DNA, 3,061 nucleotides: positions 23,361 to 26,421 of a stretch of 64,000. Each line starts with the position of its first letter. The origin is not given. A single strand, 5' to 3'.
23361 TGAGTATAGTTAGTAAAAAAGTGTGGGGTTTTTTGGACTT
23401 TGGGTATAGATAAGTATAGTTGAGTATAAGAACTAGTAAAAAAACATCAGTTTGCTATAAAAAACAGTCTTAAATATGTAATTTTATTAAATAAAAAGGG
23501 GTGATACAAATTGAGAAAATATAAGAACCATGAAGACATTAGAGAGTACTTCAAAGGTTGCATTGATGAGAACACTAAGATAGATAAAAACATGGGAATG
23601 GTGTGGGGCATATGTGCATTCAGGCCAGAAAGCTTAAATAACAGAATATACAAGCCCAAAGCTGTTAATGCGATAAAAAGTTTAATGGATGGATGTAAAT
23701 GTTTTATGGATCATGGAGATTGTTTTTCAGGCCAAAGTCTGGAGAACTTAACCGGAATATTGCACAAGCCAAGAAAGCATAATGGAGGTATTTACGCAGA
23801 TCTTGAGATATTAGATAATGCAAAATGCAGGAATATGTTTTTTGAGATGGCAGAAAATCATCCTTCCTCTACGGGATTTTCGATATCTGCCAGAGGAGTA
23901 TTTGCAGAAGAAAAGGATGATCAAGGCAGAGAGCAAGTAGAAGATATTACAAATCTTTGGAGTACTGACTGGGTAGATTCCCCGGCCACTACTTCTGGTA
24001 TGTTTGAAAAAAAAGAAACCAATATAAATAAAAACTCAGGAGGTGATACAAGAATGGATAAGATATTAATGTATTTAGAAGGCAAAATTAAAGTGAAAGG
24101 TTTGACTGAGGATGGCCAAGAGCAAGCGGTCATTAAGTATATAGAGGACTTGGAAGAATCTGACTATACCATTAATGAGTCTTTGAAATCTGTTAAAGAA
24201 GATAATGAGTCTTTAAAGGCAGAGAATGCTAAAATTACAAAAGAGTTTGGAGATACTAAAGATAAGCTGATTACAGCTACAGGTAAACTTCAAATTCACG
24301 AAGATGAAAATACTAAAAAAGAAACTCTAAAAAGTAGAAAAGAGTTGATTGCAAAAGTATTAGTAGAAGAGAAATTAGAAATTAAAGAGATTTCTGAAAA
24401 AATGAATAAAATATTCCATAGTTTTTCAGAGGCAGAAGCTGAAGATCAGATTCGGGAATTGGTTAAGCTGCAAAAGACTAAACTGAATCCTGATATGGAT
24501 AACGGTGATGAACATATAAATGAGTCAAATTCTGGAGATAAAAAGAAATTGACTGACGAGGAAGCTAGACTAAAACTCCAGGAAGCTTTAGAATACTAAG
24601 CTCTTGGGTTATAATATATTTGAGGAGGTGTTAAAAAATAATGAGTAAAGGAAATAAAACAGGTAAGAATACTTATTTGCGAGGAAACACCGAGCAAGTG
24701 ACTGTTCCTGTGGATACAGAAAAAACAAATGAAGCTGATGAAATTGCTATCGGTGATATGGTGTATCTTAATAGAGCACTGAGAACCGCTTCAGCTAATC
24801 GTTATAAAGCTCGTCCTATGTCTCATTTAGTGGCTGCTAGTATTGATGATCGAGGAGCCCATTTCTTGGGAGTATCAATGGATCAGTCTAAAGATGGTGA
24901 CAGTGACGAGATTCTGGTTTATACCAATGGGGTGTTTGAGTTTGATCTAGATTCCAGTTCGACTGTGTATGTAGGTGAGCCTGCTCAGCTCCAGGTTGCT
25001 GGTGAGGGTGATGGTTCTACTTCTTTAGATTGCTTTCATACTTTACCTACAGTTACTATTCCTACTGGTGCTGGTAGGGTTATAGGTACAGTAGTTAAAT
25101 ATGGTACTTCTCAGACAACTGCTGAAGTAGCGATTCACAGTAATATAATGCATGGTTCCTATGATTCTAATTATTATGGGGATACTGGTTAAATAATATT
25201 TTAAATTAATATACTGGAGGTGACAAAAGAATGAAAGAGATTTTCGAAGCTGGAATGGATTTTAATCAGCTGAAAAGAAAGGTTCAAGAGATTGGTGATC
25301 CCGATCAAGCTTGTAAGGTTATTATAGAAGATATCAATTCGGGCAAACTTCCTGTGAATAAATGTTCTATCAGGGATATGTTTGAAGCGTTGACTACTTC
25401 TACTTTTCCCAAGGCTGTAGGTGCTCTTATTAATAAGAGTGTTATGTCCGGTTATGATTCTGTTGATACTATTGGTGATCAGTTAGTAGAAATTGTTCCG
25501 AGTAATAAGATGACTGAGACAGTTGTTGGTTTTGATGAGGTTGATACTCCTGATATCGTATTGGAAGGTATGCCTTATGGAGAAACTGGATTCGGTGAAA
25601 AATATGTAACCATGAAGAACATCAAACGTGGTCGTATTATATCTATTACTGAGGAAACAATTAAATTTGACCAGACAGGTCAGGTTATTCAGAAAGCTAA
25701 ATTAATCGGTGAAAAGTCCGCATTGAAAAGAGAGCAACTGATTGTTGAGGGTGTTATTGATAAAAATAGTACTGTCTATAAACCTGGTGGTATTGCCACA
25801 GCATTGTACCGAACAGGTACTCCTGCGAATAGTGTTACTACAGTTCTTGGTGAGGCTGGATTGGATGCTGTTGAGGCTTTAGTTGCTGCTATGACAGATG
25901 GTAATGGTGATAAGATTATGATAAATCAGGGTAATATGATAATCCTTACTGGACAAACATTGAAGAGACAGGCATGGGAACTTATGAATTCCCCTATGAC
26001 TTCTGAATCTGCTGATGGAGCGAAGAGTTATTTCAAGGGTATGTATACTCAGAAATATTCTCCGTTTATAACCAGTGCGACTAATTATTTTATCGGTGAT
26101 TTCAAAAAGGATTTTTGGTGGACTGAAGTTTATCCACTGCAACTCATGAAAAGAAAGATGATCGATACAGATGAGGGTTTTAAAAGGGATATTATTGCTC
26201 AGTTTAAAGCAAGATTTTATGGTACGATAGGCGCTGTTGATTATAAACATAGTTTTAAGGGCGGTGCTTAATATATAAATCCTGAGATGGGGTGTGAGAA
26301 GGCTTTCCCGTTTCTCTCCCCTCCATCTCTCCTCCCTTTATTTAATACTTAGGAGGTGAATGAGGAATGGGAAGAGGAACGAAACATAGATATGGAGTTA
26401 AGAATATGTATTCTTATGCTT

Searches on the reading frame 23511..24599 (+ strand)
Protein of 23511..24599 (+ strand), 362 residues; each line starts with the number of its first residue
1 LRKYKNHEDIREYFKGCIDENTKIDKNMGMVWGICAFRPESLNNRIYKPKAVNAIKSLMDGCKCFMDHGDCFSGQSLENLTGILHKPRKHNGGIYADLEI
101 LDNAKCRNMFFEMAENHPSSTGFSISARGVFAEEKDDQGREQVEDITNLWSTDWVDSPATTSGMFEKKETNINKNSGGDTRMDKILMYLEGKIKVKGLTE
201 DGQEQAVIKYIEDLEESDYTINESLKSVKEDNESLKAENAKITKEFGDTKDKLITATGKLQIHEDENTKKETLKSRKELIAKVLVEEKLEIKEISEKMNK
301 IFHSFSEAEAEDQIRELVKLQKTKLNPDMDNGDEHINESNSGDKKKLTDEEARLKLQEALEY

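Call 10: search_protein_families(library=phrogs, proteins=[window:23511-24599:+], max_evalue=0.001)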
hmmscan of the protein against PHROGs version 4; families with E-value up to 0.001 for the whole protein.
window:23511-24599:+ (362 aa): 0 families

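Call 11: search_protein_families(library=pfam, proteins=[window:23511-24599:+], max_evalue=0.001)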
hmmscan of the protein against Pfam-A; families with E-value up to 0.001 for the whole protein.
window:23511-24599:+ (362 aa): 0 families

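Call 23: find_encoding_contigs(protein=window:23511-24599:+, flank=10000, max_places=10)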
Protein window:23511-24599:+ (362 aa): no gene with exactly this product is on record in the collection.

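Call 24: find_homologous_proteins(query=window:23511-24599:+, max_evalue=0.001)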
Query window:23511-24599:+ (362 aa): 1 proteins with E <= 0.001 among 4322 candidates.
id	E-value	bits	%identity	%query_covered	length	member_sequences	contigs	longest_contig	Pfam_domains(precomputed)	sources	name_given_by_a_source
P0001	1.6e-235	799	100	100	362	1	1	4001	-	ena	-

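Call 25: find_encoding_contigs(protein=P0001, flank=10000, max_places=10)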
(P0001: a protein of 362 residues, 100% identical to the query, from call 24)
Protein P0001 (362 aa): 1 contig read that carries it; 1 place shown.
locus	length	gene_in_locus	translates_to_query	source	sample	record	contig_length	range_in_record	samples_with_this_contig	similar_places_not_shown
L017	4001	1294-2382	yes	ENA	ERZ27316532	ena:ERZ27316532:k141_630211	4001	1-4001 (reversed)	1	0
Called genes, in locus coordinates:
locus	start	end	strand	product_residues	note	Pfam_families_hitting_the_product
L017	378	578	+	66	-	-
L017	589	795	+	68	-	-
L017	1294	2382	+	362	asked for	-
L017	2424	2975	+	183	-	-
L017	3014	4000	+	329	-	?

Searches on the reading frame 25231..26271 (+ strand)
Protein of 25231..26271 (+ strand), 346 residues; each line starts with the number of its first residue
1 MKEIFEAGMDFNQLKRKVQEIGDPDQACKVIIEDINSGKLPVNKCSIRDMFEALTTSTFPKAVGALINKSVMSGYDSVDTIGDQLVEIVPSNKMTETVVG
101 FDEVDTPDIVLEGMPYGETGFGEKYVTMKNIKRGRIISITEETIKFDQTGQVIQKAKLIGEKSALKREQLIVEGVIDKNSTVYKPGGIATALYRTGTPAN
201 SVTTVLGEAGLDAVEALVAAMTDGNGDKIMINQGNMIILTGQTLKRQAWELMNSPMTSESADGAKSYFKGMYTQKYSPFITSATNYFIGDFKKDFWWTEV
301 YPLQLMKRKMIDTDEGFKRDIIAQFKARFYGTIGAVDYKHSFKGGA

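Call 10: search_protein_families(library=phrogs, proteins=[window:25231-26271:+], max_evalue=0.001)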
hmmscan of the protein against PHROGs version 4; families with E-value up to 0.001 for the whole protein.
window:25231-26271:+ (346 aa): 3 families
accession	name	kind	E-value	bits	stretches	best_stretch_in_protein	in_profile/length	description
phrog_133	-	head and packaging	1.3e-12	48.2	1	53-339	377-660/668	head maturation protease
phrog_4523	-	head and packaging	2.2e-06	27.7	1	53-343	355-640/644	major head and protease protein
phrog_29592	-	unknown function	5.5e-06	25.8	1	31-268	564-803/893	-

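Call 11: search_protein_families(library=pfam, proteins=[window:25231-26271:+], max_evalue=0.001)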
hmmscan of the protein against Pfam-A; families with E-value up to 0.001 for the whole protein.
window:25231-26271:+ (346 aa): 1 family
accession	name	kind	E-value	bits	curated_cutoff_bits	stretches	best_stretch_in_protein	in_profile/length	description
PF25209.1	Phage_capsid_4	-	2.7e-17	64.3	27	1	49-339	2-257/262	Phage capsid protein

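Call 28: search_dna_similar(query=window:25231-26271:+, collection=phages, mode=protein, max_rows=15)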
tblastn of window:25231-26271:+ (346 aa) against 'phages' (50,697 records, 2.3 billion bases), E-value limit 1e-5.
No match.

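Call 37: find_homologous_proteins(query=window:25231-26271:+, max_evalue=0.001)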
Query window:25231-26271:+ (346 aa): 58 proteins with E <= 0.001 among 3221 candidates.
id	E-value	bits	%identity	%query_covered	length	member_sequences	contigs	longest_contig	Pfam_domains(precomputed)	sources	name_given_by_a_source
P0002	3.9e-184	630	81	99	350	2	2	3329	PF25209.3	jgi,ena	-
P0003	3.2e-140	485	65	99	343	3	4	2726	PF25209.3,PF10124.16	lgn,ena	-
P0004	1.0e-133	464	63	99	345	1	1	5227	PF25209.3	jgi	-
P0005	2.1e-132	460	60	99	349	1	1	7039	PF25209.3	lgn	-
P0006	2.8e-125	436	61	99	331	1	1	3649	PF25209.3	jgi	jgi:hypothetical protein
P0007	1.9e-105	371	51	99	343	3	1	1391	PF25209.3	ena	-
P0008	9.0e-105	369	52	98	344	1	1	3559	PF25209.3,PF10124.16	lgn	-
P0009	1.0e-104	369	51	99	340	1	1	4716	PF25209.3,PF10124.16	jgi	jgi:hypothetical protein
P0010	1.2e-104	368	52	99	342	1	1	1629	PF25209.3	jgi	-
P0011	1.9e-104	368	51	98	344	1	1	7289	PF25209.3,PF10124.16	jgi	-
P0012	2.0e-99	351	49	99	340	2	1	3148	PF25209.3,PF10124.16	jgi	-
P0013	6.4e-98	346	50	98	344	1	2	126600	PF25209.3,PF10124.16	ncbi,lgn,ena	-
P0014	1.3e-95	339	50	98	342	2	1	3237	PF25209.3,PF10124.16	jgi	jgi:hypothetical protein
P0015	1.1e-91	326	46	97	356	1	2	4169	PF25209.3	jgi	-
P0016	1.6e-90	322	62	67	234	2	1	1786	PF25209.3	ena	-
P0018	5.0e-88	314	45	98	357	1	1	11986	PF25209.3,PF10124.16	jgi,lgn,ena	-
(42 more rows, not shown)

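Call 38: find_encoding_contigs(protein=P0013, flank=10000, max_places=4)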
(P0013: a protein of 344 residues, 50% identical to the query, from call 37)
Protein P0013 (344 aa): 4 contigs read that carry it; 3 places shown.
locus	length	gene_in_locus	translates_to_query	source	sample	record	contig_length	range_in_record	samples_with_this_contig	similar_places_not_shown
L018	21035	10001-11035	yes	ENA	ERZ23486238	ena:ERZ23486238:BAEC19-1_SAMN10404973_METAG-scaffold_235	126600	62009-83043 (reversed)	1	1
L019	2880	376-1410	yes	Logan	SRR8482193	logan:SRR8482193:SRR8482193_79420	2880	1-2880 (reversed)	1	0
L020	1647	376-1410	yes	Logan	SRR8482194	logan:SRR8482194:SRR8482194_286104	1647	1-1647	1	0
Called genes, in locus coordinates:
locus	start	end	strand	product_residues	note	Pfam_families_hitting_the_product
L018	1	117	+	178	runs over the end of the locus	-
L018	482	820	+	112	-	PF13508:Acetyltransf_7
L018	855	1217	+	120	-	PF24703:DUF7666 (weak)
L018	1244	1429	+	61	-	-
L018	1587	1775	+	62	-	-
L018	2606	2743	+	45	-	-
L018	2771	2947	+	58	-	-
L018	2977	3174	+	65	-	-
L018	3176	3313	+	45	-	-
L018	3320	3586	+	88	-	PF24239:DUF7447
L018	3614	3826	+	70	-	-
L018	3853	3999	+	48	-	-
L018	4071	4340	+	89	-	-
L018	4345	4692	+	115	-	-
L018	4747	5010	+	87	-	-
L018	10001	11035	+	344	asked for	PF10124:Mu-like_gpT (faint), PF25209:Phage_capsid_4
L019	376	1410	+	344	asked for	PF10124:Mu-like_gpT (faint), PF25209:Phage_capsid_4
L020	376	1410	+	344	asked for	PF10124:Mu-like_gpT (faint), PF25209:Phage_capsid_4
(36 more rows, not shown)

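Call 39: find_encoding_contigs(protein=P0005, flank=10000, max_places=4)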
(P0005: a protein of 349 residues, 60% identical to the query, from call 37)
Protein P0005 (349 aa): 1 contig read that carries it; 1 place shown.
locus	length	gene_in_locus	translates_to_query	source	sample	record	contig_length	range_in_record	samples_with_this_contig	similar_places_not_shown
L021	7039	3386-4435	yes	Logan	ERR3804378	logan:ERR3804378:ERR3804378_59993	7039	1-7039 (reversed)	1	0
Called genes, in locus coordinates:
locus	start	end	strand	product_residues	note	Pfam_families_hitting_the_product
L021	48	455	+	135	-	-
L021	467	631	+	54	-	-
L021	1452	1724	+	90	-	-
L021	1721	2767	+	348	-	-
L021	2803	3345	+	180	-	-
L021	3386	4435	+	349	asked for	PF25209:Phage_capsid_4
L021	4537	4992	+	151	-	-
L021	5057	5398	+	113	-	-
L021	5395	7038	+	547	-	?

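Call 47: find_related_loci(query=A1, collection=viral_contigs, flank=10000)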
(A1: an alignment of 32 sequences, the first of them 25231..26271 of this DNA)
Query A1 (346 aa) in viral_contigs; peptide patterns used: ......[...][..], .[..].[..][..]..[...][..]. (x = any residue, [..] = any of these).
57 stretches matched a pattern; 47 encode a relative of the query (tblastn E <= 1e-3); 47 distinct loci.
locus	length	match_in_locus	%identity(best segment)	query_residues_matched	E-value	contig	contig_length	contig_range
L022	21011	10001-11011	46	27-346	2e-92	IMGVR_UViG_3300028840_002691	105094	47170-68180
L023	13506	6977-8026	46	14-343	8e-90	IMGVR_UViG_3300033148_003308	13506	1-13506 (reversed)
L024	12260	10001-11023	43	20-343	4e-83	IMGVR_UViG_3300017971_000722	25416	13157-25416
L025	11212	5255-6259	44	28-346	1e-79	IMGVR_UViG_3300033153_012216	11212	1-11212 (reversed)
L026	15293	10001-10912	43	49-346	7e-80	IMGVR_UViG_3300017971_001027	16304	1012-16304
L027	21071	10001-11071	41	16-346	7e-76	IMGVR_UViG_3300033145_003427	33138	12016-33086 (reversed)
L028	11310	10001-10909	41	47-343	1e-72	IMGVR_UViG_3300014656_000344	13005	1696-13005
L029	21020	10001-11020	40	25-343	6e-72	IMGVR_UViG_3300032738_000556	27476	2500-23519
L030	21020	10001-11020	40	25-343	6e-72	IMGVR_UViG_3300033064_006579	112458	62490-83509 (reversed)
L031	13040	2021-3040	40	25-343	6e-72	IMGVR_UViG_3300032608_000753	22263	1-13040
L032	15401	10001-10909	42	47-343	1e-69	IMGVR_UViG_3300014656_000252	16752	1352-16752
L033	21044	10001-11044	39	14-346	2e-69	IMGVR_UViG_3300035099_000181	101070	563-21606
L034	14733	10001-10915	44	48-346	5e-80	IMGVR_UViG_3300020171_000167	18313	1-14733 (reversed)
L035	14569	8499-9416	44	48-343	2e-65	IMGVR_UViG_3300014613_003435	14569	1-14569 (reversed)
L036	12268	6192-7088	39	52-346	2e-59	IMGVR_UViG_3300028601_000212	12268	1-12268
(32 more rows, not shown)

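Call 52: find_encoding_contigs(protein=P0002, flank=10000, max_places=4)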
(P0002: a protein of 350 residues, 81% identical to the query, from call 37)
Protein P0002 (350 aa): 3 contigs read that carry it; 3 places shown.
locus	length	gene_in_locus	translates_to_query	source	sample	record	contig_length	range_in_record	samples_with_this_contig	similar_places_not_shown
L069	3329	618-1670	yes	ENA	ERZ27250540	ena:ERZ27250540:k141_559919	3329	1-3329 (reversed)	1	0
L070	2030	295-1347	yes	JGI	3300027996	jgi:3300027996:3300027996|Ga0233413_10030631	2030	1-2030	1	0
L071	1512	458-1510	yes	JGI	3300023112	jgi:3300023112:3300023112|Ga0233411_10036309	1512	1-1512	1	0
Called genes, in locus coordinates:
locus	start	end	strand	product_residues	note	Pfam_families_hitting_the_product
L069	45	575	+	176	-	-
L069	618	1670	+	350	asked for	PF25209:Phage_capsid_4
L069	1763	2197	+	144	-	-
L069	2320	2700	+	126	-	-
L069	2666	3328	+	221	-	?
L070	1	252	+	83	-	?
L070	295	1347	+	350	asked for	PF25209:Phage_capsid_4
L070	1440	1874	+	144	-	-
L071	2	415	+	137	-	?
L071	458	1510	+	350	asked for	PF25209:Phage_capsid_4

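Call 53: find_encoding_contigs(protein=P0004, flank=10000, max_places=4)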
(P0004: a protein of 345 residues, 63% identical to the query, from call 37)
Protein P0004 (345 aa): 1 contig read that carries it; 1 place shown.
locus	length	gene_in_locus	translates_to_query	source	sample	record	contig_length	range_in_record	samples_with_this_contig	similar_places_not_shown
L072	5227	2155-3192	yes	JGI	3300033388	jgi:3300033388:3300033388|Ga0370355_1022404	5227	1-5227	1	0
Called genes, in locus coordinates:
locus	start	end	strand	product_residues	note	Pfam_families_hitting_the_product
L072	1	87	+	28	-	?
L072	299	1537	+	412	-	-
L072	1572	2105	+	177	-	-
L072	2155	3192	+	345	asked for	PF25209:Phage_capsid_4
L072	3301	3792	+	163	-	-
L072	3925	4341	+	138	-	-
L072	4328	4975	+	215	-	-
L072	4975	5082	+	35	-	-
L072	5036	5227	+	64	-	?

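Call 69: find_related_loci(query=A1, collection=genome_contigs, flank=10000)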
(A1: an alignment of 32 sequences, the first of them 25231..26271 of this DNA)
Query A1 (346 aa) in genome_contigs; peptide patterns used: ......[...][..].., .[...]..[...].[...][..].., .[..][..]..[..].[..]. (x = any residue, [..] = any of these).
63 stretches matched a pattern; 7 encode a relative of the query (tblastn E <= 1e-3); 7 distinct loci.
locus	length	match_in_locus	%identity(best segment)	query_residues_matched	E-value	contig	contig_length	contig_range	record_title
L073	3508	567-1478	43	46-343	5e-77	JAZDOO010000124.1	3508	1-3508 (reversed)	MAG: Pseudomonadota bacterium isolate MEGAHIT-group-0.780 k141_5449484, whole genome shotgun sequence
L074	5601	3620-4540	44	46-346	1e-75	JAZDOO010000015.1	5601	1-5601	MAG: Pseudomonadota bacterium isolate MEGAHIT-group-0.780 k141_13441, whole genome shotgun sequence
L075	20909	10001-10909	43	47-343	6e-74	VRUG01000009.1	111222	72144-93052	MAG: Planctomycetota bacterium isolate MohnsGC08_bin181 NODE_9_length_111222_cov_11.873265, whole genome shotgun sequenc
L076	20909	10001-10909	43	47-343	6e-74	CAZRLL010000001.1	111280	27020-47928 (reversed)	MAG TPA_asm: uncultured archaeon isolate binchicken_co85_74 genome assembly, contig: NODE_65_length_111280_cov_30.675298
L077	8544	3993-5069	39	1-339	3e-70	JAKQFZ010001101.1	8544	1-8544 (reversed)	MAG: Candidatus Omnitrophota bacterium isolate USDE_maxbin.238_sub k141_1579282, whole genome shotgun sequence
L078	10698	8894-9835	41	35-337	1e-66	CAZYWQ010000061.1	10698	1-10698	MAG TPA_asm: uncultured Candidatus Sumerlaeota bacterium isolate binchicken_co178_44 genome assembly, contig: NODE_7504_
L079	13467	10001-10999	35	28-343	2e-50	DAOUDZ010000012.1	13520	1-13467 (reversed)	MAG TPA_asm: Dehalococcoidales bacterium isolate N2_89 k133_1275765, whole genome shotgun sequence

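Call 95: find_encoding_contigs(protein=P0011, flank=10000, max_places=3)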
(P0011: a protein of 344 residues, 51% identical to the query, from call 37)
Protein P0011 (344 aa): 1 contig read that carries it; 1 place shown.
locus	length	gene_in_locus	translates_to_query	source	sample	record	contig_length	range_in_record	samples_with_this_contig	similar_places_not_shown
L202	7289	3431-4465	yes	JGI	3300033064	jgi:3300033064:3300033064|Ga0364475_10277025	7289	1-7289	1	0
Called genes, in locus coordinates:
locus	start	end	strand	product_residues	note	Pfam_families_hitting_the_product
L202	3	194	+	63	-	?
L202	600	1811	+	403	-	-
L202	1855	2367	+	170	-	-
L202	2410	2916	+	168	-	-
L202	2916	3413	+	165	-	-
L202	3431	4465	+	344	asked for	PF10124:Mu-like_gpT (faint), PF25209:Phage_capsid_4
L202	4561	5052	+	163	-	-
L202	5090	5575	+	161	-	-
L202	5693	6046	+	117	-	-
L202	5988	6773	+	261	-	-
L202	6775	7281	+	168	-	PF00583:Acetyltransf_1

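Call 96: find_encoding_contigs(protein=P0018, flank=10000, max_places=3)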
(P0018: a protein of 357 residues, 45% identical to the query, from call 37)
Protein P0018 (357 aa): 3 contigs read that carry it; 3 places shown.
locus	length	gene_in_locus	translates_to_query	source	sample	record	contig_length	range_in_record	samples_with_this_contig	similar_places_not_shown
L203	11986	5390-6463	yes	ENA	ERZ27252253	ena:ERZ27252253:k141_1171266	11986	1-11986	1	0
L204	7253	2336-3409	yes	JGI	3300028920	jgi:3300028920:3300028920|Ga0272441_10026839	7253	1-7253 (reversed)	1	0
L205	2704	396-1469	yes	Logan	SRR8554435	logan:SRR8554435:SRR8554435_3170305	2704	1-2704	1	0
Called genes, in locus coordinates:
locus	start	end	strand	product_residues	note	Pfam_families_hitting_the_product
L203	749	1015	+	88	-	-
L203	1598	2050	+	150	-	-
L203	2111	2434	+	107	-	-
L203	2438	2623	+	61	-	-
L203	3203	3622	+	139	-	-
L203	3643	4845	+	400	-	-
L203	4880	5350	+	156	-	-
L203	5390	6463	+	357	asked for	PF10124:Mu-like_gpT (faint), PF25209:Phage_capsid_4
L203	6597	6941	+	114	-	PF05014:Nuc_deoxyrib_tr (weak)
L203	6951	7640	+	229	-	-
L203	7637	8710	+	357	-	PF26337:Gtf3_C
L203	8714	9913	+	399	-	PF13524:Glyco_trans_1_2, PF26337:Gtf3_C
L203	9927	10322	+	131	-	-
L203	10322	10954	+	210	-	-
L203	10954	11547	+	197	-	-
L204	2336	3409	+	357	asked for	PF10124:Mu-like_gpT (faint), PF25209:Phage_capsid_4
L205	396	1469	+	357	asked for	PF10124:Mu-like_gpT (faint), PF25209:Phage_capsid_4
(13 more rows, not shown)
